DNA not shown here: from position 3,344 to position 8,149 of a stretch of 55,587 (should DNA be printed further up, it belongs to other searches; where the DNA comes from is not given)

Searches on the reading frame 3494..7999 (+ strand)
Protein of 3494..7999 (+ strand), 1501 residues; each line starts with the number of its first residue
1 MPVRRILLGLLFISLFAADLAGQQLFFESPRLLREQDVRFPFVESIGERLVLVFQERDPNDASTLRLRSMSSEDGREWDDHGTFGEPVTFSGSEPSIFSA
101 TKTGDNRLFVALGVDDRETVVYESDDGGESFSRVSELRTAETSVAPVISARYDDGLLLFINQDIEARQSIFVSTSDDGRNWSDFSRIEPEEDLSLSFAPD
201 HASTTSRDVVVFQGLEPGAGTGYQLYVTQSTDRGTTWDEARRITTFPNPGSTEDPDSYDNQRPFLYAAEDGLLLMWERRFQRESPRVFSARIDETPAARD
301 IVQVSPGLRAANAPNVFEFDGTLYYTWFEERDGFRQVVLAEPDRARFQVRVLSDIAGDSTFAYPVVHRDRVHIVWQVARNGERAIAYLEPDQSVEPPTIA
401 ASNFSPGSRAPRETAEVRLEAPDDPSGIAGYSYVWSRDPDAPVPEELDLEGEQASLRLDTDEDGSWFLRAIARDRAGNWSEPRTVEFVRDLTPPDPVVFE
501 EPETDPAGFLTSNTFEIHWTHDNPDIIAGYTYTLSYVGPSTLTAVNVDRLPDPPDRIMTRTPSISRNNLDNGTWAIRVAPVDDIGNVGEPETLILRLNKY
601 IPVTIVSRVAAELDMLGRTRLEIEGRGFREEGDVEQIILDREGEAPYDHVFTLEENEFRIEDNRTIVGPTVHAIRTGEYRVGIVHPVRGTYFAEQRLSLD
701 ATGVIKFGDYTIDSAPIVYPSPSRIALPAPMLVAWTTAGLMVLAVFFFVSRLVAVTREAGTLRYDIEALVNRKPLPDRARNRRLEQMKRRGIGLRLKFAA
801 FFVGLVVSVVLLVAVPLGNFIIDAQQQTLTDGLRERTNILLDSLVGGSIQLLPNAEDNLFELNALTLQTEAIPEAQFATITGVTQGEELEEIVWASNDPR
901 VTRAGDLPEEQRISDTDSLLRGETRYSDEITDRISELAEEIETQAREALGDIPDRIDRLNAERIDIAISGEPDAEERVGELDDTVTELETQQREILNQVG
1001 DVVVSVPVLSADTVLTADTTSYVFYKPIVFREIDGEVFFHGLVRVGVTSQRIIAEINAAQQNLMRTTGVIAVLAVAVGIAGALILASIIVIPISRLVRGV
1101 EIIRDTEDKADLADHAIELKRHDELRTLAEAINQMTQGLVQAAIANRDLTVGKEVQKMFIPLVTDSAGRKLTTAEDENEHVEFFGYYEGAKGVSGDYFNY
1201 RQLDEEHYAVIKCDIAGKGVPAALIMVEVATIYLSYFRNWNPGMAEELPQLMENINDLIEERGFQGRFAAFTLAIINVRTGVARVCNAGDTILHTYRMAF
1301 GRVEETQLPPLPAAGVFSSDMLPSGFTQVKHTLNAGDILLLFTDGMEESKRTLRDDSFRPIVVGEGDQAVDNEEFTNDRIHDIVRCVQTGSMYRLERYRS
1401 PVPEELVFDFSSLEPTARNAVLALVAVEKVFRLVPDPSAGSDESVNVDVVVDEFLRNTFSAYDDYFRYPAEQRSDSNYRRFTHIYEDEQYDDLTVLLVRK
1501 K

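Call 71: search_protein_families(library=pfam, proteins=[window:3494-7999:+], max_evalue=0.00001)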
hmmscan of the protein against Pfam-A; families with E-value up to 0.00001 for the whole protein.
window:3494-7999:+ (1501 aa): 2 families
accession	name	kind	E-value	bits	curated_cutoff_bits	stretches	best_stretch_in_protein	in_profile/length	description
PF07228.17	SpoIIE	-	3.9e-22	79.6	25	1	1205-1353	2-138/192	Stage II sporulation protein E (SpoIIE)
PF13088.12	BNR_2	-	3.5e-08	33.6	31.4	1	95-254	54-214/277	BNR repeat-like domain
